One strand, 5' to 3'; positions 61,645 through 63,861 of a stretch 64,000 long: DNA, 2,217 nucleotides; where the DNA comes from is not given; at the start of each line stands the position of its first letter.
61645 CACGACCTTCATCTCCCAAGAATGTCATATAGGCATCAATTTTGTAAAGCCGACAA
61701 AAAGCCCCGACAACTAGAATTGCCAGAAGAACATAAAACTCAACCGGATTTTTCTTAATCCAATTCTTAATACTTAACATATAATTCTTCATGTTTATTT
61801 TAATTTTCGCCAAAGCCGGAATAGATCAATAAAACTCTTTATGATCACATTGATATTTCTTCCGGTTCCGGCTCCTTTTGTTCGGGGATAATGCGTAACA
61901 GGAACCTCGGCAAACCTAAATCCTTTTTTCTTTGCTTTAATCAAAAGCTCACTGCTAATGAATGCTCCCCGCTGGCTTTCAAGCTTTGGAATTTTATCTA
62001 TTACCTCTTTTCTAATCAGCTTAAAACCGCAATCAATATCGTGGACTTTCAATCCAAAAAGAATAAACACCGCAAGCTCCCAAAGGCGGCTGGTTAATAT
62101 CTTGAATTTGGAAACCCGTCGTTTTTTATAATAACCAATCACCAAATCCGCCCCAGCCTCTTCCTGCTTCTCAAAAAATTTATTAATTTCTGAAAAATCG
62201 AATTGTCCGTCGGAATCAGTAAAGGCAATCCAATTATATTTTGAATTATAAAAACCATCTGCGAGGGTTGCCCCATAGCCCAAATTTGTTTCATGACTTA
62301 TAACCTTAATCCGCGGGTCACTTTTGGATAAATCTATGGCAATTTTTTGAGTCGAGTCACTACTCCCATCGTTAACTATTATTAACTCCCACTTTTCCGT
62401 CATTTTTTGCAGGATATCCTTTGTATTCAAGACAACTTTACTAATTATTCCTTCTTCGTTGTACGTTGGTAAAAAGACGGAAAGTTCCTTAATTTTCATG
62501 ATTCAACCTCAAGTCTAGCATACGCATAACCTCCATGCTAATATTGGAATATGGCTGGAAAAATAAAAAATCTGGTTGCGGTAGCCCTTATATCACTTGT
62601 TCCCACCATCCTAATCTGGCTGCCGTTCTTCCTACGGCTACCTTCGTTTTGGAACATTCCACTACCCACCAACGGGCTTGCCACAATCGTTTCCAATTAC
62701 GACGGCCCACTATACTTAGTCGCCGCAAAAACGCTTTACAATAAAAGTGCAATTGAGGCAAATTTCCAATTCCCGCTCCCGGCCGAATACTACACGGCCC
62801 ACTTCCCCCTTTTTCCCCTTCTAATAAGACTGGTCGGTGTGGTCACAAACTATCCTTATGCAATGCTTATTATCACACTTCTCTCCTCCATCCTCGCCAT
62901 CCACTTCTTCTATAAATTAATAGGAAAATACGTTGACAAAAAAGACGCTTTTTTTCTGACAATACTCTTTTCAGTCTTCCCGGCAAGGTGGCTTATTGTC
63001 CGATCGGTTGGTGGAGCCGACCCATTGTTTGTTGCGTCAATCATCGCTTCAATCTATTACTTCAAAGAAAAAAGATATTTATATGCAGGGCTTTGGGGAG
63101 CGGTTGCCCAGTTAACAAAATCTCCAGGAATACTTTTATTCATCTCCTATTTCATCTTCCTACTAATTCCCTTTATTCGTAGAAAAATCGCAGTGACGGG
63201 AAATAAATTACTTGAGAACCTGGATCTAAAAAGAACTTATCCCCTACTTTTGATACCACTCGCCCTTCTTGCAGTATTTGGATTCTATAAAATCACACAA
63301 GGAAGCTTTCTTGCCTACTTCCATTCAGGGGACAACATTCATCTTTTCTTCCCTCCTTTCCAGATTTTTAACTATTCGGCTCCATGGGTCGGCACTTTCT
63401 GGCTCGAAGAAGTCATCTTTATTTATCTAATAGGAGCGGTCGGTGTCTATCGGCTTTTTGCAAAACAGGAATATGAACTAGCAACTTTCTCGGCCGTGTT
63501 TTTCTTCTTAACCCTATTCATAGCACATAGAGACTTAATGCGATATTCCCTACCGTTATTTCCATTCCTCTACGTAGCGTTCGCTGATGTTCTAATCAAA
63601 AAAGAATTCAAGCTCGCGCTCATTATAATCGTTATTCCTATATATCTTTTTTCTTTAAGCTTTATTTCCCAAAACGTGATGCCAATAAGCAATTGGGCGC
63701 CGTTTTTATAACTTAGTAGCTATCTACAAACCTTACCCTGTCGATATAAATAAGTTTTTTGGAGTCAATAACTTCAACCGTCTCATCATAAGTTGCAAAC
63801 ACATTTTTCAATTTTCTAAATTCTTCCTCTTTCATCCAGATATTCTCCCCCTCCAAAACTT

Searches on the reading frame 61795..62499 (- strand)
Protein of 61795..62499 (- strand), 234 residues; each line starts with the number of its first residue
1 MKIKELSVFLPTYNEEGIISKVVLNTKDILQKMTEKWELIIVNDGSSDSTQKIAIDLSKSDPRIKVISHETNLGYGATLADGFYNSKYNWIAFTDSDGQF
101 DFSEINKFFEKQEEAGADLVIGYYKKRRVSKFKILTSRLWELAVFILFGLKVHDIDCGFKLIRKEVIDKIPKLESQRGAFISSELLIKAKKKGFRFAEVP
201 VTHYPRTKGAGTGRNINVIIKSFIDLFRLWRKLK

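Call 59: search_solved_structures(query=window:61795-62499:-, max_evalue=0.001)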
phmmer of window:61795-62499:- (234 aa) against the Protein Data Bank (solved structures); distinct sequences matched with E-value up to 0.001: 18.
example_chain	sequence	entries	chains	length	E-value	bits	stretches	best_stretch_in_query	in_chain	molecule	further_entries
9bhc_C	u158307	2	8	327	6.7e-17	65.3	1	3-210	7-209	Undecaprenyl-phosphate 4-deoxy-4-formamido-L-arabinose transferase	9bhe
8vxh_A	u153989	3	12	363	8.9e-17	64.8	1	3-210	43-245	Undecaprenyl-phosphate 4-deoxy-4-formamido-L-arabinose transferase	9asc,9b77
9hwj_A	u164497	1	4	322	1.8e-13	54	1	3-210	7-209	Undecaprenyl-phosphate 4-deoxy-4-formamido-L-arabinose transferase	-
5eke_A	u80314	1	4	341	5.4e-13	52.5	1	5-180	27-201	Uncharacterized glycosyltransferase sll0501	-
5ekp_C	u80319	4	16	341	5.4e-13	52.5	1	5-180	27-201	Uncharacterized glycosyltransferase sll0501 | Glycosyltransferase sll0501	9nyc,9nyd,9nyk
9nye_A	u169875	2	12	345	5.6e-13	52.4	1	5-180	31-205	Glycosyltransferase sll0501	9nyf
5mlz_A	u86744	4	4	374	5.5e-11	45.9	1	5-214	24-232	Dolichol monophosphate mannose synthase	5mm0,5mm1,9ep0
5hea_A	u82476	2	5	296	2.2e-09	40.6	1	6-121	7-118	Putative glycosyltransferase (GalT1)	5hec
2z87_A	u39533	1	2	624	2.6e-08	37.1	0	4-97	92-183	Chondroitin synthase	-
2z86_A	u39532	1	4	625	2.6e-08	37.1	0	4-97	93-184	Chondroitin synthase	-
3bcv_A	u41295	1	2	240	6.8e-08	35.8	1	3-148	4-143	Putative glycosyltransferase protein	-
6p61_A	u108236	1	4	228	1.3e-06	31.6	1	4-101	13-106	Glycosyltransferase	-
6h1j_A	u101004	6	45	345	2.4e-05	27.4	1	3-126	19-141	Probable ss-1,3-N-acetylglucosaminyltransferase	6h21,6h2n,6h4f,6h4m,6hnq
8vh7_A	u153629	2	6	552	0.00053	23.1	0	27-100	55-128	Heparosan synthase B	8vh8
8viw_A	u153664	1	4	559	0.00054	23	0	27-100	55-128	Heparosan synthase B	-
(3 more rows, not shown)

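Call 61: search_protein_families(library=ncbifam, proteins=[window:61795-62499:-], max_evalue=0.001)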
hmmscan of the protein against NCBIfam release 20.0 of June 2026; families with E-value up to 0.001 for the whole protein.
window:61795-62499:- (234 aa): 22 families
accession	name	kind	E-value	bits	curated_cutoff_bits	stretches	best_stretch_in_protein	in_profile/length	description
NF007986.1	PRK10714.1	equivalog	3e-19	69.2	529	1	2-211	4-208/316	undecaprenyl-phosphate 4-deoxy-4-formamido-L-arabinose transferase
NF041391.1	DPhHxTase_Halo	equivalog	1.2e-17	63.6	375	1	12-206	3-186/213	dolichyl-phosphate hexose transferase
NF047588.1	GlcsyltransPgfSStrep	equivalog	3.6e-17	62.5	500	1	6-174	3-171/308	glycosyltransferase PgfS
TIGR04182.1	glyco_TIGR04182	equivalog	2.4e-16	60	325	1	6-213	2-200/293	S-layer glycoprotein N-glycosyltransferase AglJ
NF047683.1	TeichurnBiosyTuaG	equivalog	1.8e-15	57.2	400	1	5-109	7-108/252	teichuronic acid biosynthesis protein TuaG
NF058614.1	PPMAGASynPpgS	equivalog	4.1e-15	55.8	370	1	8-224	4-221/226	polyprenyl-phospho-N-acetylgalactosaminyl synthase PpgS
TIGR03937.1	PgaC_IcaA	equivalog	3e-14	52.8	422.3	1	3-103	44-141/407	poly-beta-1,6-N-acetyl-D-glucosamine synthase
NF007482.0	PRK10073.1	equivalog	4.4e-11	42.4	423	1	4-102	6-100/334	glycosyltransferase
NF053739.1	GlytfEpsEBac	equivalog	2e-10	40.1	450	1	6-112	3-103/265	glycosyltransferase EpsE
NF041875.1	EPS_EpsD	equivalog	6.6e-10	38.9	370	1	6-123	1-115/325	exopolysaccharide biosynthesis glycosyltransferase EpsD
TIGR03965.1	mycofact_glyco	equivalog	1.9e-09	36.9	280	1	4-97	74-164/467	mycofactocin biosynthesis glycosyltransferase MftF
TIGR04017.1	WcaA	equivalog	7.4e-09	35.6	495.75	1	6-113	7-111/279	colanic acid biosynthesis glycosyltransferase WcaA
NF050050.1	ProtGlycPglI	equivalog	1.2e-08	34.8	500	1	5-115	3-111/306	GalNAc(5)-diNAcBac-PP-undecaprenol beta-1,3-glucosyltransferase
NF007453.0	PRK10018.1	equivalog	2.6e-08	33.8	382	1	6-113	8-112/280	colanic acid biosynthesis glycosyltransferase WcaA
NF038302.1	EPS_HpsE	equivalog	5e-08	32.3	300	1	5-117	2-119/307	hormogonium polysaccharide biosynthesis glycosyltransferase HpsE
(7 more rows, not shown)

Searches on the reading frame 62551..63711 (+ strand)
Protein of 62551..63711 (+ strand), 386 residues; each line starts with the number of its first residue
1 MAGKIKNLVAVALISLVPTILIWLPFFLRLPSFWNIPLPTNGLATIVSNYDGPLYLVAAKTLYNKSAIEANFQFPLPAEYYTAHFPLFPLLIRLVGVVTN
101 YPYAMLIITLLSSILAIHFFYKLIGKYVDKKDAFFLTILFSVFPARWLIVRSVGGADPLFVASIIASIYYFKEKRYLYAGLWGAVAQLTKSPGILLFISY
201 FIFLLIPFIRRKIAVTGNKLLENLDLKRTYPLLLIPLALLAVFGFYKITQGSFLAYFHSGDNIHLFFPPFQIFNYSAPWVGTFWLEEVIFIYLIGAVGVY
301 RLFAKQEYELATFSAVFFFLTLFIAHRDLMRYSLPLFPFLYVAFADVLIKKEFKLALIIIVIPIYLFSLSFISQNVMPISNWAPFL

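Call 4: search_protein_families(library=pfam, proteins=[window:62551-63711:+], max_evalue=10)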
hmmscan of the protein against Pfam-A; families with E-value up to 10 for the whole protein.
window:62551-63711:+ (386 aa): 1 family
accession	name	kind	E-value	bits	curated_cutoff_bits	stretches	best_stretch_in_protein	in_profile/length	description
PF13231.12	PMT_2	-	5.6e-08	33.6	26.1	1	86-214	4-139/160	Dolichyl-phosphate-mannose-protein mannosyltransferase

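Call 5: search_protein_families(library=ncbifam, proteins=[window:62551-63711:+], max_evalue=10)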
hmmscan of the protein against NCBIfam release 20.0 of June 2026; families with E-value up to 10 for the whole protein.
window:62551-63711:+ (386 aa): 1 family
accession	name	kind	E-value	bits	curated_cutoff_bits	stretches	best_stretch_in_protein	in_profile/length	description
NF046093.1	AZOBR_p60025_fam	subfamily_domain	2.2e-10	40.2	150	1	19-211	20-215/232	AZOBR_p60025 family cell surface glycopolymer formation protein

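Call 16: find_encoding_contigs(protein=window:62551-63711:+, flank=10000, max_places=2)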
Protein window:62551-63711:+ (386 aa): 8 contigs read that carry it; 2 places shown.
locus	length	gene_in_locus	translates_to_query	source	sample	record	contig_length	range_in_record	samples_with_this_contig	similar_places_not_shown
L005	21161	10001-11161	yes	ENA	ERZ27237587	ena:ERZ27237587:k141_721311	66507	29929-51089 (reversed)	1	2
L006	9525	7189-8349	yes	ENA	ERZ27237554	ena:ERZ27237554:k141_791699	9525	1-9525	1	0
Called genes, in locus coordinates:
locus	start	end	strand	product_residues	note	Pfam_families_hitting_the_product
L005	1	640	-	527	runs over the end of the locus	PF02366:PMT (weak), PF13231:PMT_2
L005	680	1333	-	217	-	-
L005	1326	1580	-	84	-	-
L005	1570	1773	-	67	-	-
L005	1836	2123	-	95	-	-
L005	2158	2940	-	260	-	-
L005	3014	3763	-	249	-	PF00535:Glycos_transf_2, PF10111:Glyco_tranf_2_2 (weak)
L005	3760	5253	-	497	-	PF13231:PMT_2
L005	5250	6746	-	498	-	PF13231:PMT_2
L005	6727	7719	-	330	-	PF01368:DHH, PF02272:DHHA1 (weak)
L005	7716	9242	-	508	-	PF02366:PMT (weak), PF13231:PMT_2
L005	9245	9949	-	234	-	PF00535:Glycos_transf_2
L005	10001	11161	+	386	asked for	PF13231:PMT_2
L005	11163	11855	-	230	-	PF00293:NUDIX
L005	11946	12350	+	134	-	PF12172:zf-ChsH2, PF01796:OB_ChsH2_C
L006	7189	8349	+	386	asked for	PF13231:PMT_2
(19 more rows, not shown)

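Call 18: find_homologous_proteins(query=window:62551-63711:+)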
Query window:62551-63711:+ (386 aa): 2696 proteins with E <= 0.001 among 8000 candidates; the best 120 are listed.
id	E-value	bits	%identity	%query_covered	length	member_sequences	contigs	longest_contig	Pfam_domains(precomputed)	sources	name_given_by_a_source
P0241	5.1e-244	828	100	100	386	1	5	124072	PF13231.13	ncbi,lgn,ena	-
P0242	2.9e-219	746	87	100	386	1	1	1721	-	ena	-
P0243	3.7e-207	707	84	99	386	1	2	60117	-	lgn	-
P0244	1.5e-194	665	78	100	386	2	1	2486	-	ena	-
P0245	3.0e-194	664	79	99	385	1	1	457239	-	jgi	jgi:Gpi18-like mannosyltransferase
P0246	4.3e-194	664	78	100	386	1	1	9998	-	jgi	jgi:Gpi18-like mannosyltransferase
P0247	6.2e-194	663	77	100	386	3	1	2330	PF13231.13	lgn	-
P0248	1.9e-193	661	78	100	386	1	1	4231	-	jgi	jgi:Gpi18-like mannosyltransferase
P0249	7.5e-192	656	76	100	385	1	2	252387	-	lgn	-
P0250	1.3e-191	655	77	100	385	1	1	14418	-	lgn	-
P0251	2.0e-191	655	77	100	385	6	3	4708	-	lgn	-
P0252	2.2e-191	655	77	100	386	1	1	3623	PF13231.13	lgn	-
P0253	9.1e-191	653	77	99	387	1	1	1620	-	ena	-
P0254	1.2e-190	652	75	100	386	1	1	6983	-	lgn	-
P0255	2.1e-190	651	75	100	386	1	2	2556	-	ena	-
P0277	7.0e-188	643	74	99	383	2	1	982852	-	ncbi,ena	-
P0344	2.0e-179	615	71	100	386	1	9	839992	-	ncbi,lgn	-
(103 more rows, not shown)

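Call 27: search_solved_structures(query=A4, max_evalue=10, show_alignments=1)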
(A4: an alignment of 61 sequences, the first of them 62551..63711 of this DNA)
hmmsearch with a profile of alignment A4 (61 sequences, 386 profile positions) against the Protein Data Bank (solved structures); distinct sequences matched with E-value up to 10: 0.

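Call 30: search_protein_families(library=pfam, alignment_id=A4, max_evalue=0.01)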
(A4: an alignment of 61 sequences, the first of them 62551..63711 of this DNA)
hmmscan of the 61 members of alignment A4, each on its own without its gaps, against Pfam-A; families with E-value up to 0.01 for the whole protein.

A. member 1, window:62551-63711:+ (386 aa): 1 family
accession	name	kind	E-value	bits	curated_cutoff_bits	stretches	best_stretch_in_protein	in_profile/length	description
PF13231.12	PMT_2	-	5.6e-08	33.6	26.1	1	86-214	4-139/160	Dolichyl-phosphate-mannose-protein mannosyltransferase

B. families by the number of members that match (of 61 scanned): 2 families
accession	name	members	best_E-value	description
PF13231.12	PMT_2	13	5.6e-08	Dolichyl-phosphate-mannose-protein mannosyltransferase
PF22865.1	MgtS-like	1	0.00062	Small protein MgtS-like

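Call 62: find_encoding_contigs(protein=P0277, flank=6000, max_places=1)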
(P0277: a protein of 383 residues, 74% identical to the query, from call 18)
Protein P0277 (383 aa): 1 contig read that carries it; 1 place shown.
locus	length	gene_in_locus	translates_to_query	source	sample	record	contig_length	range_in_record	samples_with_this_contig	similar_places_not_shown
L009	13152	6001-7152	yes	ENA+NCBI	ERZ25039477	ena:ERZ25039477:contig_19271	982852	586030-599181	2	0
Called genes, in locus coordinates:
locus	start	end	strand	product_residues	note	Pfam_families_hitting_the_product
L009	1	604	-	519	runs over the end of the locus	PF02366:PMT (weak), PF13231:PMT_2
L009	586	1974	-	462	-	-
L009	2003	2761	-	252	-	PF13641:Glyco_tranf_2_3 (weak), PF00535:Glycos_transf_2, PF10111:Glyco_tranf_2_2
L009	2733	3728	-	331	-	PF01368:DHH, PF02272:DHHA1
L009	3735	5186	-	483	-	PF13231:PMT_2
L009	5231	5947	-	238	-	PF00535:Glycos_transf_2, PF10111:Glyco_tranf_2_2 (weak)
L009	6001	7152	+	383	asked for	-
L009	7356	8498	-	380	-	PF00535:Glycos_transf_2, PF04138:GtrA_DPMS_TM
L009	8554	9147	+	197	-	PF01746:tRNA_m1G_MT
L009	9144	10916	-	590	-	PF00535:Glycos_transf_2, PF13641:Glyco_tranf_2_3 (weak), PF13632:Glyco_trans_2_3 (faint), PF00535:Glycos_transf_2, PF13641:Glyco_tranf_2_3 (weak)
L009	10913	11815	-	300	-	PF00535:Glycos_transf_2, PF13641:Glyco_tranf_2_3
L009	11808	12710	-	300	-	PF00535:Glycos_transf_2, PF10111:Glyco_tranf_2_2 (weak), PF13641:Glyco_tranf_2_3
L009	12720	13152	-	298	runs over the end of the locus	PF01370:Epimerase, PF02719:Polysacc_synt_2 (faint), PF04321:RmlD_sub_bind, PF16363:GDP_Man_Dehyd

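Call 63: find_encoding_contigs(protein=P0344, flank=6000, max_places=1)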
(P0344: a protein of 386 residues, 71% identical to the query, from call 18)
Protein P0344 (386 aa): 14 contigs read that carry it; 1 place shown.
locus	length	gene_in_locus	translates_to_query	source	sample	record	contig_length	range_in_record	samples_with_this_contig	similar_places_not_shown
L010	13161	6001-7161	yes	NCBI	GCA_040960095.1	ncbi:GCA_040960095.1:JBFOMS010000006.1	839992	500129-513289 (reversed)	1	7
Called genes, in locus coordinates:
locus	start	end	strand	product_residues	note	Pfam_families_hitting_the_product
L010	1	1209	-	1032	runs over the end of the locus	PF13231:PMT_2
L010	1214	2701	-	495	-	PF13231:PMT_2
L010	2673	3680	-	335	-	PF01368:DHH, PF02272:DHHA1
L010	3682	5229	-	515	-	PF13231:PMT_2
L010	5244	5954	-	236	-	PF00535:Glycos_transf_2, PF10111:Glyco_tranf_2_2 (weak)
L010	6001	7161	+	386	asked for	-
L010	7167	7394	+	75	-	-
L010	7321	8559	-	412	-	PF00535:Glycos_transf_2, PF04138:GtrA_DPMS_TM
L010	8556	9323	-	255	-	PF00535:Glycos_transf_2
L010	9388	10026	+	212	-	PF01746:tRNA_m1G_MT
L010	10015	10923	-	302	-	PF01073:3Beta_HSD (faint), PF01370:Epimerase, PF04321:RmlD_sub_bind, PF02719:Polysacc_synt_2 (weak), PF16363:GDP_Man_Dehyd, PF07993:NAD_binding_4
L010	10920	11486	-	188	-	PF00908:dTDP_sugar_isom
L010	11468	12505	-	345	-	PF05368:NmrA (weak), PF01073:3Beta_HSD, PF01370:Epimerase, PF02719:Polysacc_synt_2, PF04321:RmlD_sub_bind, PF07993:NAD_binding_4, PF13460:NAD_binding_10, PF16363:GDP_Man_Dehyd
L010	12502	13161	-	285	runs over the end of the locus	PF00483:NTP_transferase, PF12804:NTP_transf_3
